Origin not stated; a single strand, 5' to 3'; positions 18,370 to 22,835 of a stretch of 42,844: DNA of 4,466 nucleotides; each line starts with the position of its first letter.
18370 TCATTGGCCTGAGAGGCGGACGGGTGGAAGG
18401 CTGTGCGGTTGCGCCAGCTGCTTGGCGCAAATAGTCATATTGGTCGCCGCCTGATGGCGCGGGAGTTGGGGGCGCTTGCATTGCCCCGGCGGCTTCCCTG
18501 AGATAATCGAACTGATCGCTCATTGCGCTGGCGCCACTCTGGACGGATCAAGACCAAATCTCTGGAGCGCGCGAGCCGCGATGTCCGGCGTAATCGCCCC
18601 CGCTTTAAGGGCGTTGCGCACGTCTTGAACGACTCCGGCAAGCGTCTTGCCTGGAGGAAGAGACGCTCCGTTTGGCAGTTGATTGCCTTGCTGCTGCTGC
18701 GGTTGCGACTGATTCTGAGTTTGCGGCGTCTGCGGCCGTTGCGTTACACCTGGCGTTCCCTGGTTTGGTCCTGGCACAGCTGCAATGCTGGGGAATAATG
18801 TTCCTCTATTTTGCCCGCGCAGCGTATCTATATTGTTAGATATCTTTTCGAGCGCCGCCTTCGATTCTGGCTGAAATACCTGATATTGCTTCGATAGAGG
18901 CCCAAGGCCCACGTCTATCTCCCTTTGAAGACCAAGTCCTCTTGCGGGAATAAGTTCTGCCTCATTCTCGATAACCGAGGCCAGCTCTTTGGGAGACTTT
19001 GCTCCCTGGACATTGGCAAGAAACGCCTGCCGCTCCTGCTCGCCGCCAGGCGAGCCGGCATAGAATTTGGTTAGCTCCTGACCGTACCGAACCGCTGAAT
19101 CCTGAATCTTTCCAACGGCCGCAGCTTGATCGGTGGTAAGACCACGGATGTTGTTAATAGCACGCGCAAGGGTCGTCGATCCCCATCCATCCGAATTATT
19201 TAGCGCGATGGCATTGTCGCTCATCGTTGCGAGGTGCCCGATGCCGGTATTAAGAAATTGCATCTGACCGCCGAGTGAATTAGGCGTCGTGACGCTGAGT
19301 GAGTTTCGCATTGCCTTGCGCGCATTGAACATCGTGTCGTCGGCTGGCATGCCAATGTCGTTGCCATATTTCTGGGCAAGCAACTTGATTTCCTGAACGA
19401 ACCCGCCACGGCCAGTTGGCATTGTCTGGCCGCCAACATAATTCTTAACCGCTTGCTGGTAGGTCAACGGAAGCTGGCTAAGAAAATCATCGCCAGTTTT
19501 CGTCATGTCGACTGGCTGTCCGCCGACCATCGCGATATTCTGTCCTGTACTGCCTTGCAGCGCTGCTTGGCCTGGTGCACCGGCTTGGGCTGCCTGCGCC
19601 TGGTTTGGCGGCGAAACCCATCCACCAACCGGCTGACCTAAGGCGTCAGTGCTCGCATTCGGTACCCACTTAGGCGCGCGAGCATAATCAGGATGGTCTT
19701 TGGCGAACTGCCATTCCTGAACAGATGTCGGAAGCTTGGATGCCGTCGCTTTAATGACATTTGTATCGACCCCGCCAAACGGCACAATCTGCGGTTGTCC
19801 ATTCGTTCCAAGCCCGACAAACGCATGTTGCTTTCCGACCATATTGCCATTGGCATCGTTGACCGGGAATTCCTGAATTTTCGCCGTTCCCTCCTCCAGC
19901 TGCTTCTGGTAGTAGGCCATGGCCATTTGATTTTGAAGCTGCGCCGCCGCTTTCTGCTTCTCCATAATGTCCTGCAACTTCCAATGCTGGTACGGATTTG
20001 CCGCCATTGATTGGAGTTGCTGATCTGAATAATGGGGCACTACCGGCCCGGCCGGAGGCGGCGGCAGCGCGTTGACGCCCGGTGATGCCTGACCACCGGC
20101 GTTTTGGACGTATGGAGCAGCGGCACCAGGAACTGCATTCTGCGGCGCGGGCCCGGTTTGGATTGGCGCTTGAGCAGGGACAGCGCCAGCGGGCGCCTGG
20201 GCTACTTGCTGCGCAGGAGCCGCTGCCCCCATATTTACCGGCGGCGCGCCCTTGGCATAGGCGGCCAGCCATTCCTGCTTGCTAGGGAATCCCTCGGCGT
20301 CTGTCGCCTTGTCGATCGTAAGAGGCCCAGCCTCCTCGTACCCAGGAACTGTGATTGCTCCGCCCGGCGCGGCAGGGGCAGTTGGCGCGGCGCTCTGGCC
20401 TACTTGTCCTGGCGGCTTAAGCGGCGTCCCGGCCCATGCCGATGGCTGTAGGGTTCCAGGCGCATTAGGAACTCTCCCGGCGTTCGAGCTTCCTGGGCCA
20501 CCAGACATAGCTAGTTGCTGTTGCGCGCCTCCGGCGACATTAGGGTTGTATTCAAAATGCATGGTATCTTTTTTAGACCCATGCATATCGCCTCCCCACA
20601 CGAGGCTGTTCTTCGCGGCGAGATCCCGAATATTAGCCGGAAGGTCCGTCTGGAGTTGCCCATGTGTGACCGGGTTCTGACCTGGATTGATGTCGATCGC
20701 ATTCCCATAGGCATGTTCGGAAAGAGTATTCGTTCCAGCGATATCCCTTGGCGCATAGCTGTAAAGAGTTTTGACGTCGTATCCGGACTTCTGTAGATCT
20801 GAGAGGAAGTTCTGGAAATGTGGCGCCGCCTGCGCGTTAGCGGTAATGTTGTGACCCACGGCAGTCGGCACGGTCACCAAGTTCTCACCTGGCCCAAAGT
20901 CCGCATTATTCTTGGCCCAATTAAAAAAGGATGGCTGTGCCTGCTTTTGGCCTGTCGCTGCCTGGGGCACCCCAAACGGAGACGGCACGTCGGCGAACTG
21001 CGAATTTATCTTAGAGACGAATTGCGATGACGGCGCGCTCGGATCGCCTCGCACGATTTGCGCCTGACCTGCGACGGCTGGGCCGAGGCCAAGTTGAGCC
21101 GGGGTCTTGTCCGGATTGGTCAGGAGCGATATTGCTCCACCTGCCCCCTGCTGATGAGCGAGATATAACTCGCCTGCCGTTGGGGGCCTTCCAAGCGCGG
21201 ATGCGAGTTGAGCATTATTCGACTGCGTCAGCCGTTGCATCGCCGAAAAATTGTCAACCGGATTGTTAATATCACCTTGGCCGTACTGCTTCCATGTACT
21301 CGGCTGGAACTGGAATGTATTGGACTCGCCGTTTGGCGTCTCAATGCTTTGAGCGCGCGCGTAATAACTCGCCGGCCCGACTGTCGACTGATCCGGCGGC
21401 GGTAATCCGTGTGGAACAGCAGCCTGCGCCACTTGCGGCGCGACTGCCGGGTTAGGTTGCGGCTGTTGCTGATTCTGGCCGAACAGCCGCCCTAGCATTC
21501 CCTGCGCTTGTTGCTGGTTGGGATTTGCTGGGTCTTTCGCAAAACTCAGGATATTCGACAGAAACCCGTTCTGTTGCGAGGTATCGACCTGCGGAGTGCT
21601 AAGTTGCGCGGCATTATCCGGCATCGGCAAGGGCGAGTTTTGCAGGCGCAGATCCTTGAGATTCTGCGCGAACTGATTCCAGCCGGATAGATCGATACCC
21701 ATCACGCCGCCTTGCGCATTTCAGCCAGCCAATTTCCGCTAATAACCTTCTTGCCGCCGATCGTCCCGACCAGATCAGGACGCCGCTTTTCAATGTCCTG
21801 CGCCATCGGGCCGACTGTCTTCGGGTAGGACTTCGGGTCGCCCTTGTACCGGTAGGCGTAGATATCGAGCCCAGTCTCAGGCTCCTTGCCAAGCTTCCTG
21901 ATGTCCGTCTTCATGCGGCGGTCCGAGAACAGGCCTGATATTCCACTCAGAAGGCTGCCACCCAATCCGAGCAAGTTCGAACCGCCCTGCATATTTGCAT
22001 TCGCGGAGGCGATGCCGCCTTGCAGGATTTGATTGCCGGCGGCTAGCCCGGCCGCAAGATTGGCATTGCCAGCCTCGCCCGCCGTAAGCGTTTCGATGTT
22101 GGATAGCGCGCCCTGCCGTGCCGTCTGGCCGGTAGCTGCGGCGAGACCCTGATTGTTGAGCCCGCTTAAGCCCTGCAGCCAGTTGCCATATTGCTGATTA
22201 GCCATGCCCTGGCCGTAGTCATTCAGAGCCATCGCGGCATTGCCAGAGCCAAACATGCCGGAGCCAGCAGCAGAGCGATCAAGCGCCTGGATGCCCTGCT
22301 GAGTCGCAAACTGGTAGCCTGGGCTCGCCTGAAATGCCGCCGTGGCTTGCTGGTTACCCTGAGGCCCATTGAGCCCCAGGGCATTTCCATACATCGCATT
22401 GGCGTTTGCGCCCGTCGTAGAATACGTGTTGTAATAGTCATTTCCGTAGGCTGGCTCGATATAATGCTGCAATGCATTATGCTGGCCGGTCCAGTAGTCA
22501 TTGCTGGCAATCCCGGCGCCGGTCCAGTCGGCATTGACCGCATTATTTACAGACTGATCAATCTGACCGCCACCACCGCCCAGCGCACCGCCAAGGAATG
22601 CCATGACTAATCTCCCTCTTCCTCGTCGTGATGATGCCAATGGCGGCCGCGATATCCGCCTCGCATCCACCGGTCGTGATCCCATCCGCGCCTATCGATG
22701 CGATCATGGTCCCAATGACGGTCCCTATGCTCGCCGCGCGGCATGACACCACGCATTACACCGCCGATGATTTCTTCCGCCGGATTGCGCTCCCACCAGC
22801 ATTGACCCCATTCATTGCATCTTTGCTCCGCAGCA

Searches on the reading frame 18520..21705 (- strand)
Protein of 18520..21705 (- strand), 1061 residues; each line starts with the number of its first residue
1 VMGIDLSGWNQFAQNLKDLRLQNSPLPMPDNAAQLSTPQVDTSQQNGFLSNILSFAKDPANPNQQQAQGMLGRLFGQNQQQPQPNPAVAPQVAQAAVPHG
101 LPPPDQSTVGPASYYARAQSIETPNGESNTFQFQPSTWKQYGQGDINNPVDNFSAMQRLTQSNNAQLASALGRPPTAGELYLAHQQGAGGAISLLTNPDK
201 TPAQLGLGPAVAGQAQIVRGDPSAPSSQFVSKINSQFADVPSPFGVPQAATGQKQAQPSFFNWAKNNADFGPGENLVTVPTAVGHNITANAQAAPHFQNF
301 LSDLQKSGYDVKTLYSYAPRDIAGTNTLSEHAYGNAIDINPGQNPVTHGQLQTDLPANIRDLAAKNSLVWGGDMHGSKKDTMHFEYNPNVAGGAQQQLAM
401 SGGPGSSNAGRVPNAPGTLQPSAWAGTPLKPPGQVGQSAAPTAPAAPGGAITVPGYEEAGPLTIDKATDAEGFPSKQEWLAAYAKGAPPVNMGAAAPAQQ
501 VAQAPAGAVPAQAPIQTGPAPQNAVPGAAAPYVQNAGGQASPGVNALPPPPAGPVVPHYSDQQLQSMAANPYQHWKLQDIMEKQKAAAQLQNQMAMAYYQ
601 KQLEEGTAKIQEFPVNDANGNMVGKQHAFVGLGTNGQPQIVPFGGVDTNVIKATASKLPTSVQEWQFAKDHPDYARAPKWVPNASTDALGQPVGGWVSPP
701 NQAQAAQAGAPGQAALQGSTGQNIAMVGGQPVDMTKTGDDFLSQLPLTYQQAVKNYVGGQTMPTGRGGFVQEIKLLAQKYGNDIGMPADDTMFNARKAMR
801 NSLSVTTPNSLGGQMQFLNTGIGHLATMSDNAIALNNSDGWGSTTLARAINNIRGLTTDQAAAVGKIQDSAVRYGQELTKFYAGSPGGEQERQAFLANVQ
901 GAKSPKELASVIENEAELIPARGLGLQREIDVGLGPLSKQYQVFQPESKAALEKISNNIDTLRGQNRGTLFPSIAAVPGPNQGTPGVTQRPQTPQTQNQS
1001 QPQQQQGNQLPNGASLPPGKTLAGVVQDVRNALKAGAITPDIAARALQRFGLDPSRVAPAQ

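Call 5: search_protein_families(library=pfam, proteins=[window:18520-21705:-], max_evalue=0.01)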
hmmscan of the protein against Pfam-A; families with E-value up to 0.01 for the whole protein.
window:18520-21705:- (1061 aa): 1 family
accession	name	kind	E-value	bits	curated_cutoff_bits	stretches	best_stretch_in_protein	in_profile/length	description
PF13539.11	Peptidase_M15_4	-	5.9e-13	49.6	25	1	323-386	1-70/70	D-alanyl-D-alanine carboxypeptidase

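Call 6: search_protein_families(library=phrogs, proteins=[window:18520-21705:-], max_evalue=0.01)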
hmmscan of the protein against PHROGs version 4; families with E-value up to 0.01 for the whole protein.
window:18520-21705:- (1061 aa): 5 families
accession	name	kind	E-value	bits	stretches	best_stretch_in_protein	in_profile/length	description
phrog_22520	-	unknown function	7.9e-17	62.5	1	86-238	6-154/330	-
phrog_1768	-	lysis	1e-10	41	1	272-397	915-1049/1577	endolysin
phrog_4067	-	other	1.4e-08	34.6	1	128-202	710-795/980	transglycosylase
phrog_11561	-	unknown function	0.00083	18.8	1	87-200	321-441/853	-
phrog_1512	-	lysis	0.0044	18.1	1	329-399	77-147/314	endolysin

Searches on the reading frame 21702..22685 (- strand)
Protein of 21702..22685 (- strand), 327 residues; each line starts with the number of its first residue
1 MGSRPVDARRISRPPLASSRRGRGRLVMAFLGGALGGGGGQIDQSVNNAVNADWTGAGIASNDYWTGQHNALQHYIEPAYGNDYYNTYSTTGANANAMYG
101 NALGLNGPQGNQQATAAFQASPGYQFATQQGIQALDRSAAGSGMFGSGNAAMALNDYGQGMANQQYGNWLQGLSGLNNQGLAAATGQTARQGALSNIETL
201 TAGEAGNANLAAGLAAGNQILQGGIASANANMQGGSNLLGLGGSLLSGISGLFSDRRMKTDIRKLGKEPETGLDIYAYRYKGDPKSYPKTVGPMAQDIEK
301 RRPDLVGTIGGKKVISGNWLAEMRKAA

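Call 5: search_protein_families(library=pfam, proteins=[window:21702-22685:-], max_evalue=0.01)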
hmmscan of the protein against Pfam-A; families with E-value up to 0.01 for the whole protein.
window:21702-22685:- (327 aa): 1 family
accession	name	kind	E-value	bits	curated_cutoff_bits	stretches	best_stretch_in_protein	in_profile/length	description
PF13884.11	Peptidase_S74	-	7.6e-08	33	22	1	254-306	1-57/58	Chaperone of endosialidase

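Call 6: search_protein_families(library=phrogs, proteins=[window:21702-22685:-], max_evalue=0.01)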
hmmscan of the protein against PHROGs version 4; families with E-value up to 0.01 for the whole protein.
window:21702-22685:- (327 aa): 3 families
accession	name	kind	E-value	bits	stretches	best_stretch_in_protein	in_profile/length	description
phrog_6121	-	head and packaging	1.3e-18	68.6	1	99-307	176-373/392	virion structural protein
phrog_598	-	DNA, RNA and nucleotide metabolism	9.7e-09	36.2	1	88-236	59-205/240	DNA ejection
phrog_5481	-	tail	0.0017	17.9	1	86-315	764-979/1043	tail fiber protein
